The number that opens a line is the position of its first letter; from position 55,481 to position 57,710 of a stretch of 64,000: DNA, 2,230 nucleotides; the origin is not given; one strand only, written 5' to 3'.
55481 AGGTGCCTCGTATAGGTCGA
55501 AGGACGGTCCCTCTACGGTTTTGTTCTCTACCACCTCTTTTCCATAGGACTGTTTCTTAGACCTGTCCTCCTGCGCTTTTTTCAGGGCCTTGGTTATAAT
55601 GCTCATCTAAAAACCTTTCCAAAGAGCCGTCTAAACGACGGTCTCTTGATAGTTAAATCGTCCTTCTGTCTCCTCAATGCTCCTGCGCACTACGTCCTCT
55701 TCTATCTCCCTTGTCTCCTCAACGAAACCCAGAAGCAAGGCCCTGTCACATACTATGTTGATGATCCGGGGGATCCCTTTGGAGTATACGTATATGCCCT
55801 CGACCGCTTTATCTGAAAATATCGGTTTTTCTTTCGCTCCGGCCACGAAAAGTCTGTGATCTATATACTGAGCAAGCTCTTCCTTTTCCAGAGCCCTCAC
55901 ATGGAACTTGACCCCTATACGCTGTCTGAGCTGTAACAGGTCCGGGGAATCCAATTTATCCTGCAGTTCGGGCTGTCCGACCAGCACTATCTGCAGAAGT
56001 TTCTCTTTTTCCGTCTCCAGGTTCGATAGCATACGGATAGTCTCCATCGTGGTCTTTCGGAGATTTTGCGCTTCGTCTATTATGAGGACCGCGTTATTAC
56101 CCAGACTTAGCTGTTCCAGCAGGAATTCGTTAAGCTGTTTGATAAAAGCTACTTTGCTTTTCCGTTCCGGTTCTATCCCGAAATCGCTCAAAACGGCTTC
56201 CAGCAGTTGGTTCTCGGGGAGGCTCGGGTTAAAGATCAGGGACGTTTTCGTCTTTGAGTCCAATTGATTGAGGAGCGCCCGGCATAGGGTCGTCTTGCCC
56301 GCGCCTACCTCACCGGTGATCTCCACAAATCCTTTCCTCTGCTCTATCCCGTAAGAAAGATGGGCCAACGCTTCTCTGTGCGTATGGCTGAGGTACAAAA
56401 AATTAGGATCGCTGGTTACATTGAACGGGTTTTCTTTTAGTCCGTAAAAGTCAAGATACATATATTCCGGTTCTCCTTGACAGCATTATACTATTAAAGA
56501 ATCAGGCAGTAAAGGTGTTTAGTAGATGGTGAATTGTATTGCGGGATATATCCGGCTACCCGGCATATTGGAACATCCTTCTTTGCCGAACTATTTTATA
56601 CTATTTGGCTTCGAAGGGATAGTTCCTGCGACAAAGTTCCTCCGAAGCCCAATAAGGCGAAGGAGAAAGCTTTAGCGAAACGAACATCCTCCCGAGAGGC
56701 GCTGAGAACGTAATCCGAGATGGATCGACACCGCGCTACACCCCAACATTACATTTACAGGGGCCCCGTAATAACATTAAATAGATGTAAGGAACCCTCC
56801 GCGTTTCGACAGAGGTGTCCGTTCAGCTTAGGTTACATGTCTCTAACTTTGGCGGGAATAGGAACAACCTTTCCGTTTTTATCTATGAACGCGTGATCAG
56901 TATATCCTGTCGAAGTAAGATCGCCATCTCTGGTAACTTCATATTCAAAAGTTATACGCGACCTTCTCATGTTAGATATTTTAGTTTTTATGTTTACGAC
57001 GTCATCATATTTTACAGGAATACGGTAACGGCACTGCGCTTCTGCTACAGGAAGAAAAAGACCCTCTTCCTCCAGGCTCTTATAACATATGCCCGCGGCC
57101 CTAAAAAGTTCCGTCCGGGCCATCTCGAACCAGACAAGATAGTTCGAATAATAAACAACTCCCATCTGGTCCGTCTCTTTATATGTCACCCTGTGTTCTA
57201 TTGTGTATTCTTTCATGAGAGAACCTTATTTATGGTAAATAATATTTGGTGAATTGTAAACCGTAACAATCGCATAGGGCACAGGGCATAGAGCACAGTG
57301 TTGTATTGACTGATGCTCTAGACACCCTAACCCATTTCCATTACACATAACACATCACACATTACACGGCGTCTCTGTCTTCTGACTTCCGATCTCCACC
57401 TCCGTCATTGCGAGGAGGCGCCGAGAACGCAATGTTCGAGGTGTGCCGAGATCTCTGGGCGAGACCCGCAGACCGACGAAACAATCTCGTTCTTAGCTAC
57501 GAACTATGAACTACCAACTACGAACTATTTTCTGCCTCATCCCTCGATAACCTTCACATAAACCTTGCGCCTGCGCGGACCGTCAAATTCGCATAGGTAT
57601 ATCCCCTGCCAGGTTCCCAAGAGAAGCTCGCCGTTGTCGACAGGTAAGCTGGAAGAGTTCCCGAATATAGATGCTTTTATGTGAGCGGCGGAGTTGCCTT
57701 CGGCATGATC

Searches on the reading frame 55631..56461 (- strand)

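Call 42: search_protein_families(library=pfam, proteins=[window:55631-56461:-])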
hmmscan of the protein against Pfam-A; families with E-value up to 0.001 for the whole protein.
window:55631-56461:- (276 aa): 19 families
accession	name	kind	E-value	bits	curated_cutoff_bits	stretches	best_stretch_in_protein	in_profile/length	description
PF13401.12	AAA_22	-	1.3e-29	103.6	27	1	41-170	3-130/130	AAA domain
PF13191.12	AAA_16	-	1.3e-10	42.5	32.6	1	28-155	8-164/167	AAA ATPase domain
PF09848.15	SLFN-g3_helicase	-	5e-07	29.8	24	1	47-140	5-97/354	Schlafen group 3, DNA/RNA helicase domain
PF20703.3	nSTAND1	-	1.8e-06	28.3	27.1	1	32-209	23-205/379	Novel STAND NTPase 1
PF13604.12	AAA_30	-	1.8e-05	25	27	1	40-164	15-125/191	AAA domain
PF00004.35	AAA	-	2.5e-05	25.1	21.2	1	48-182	3-123/131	ATPase family associated with various cellular activities (AAA)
PF00005.33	ABC_tran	-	4.5e-05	24.5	25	1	45-148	13-92/137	ABC transporter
PF13173.12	AAA_14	-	7.1e-05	23.3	27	1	47-147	6-86/129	AAA domain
PF03266.21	NTPase_1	-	0.0002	21.7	23.9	0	47-70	3-26/168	NTPase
PF05621.17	TniB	-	0.00023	21.1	22.4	1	41-172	33-171/189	Bacterial TniB protein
PF24883.2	NPHP3_N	-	0.00026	21.7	24.8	0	43-77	22-56/164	Nephrocystin 3, N-terminal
PF02367.23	TsaE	-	0.00031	21.1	26.6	1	41-70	19-48/128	Threonylcarbamoyl adenosine biosynthesis protein TsaE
PF13238.12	AAA_18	-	0.00051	20.9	29.4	1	47-130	2-79/128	AAA domain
PF20720.3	nSTAND3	-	0.00052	20.2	27.2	0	41-70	15-44/155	Novel STAND NTPase 3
PF02492.25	cobW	-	0.00066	19.7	20.7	0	47-78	4-35/180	CobW/HypB/UreG, nucleotide-binding domain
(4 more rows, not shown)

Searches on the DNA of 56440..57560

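Call 41: search_rna_families(source=window, start=56440, end=57560, threshold=evalue, max_evalue=1)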
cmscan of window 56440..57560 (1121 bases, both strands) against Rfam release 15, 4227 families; matches with E-value up to 1: 1.
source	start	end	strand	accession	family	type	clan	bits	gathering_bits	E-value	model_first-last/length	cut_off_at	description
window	57123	57172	-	RF01554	TB9Cs2H1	Gene; snRNA; snoRNA; HACA-box;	-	22.9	45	0.084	1-68/68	no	Trypanosomatid snoRNA TB9Cs2H1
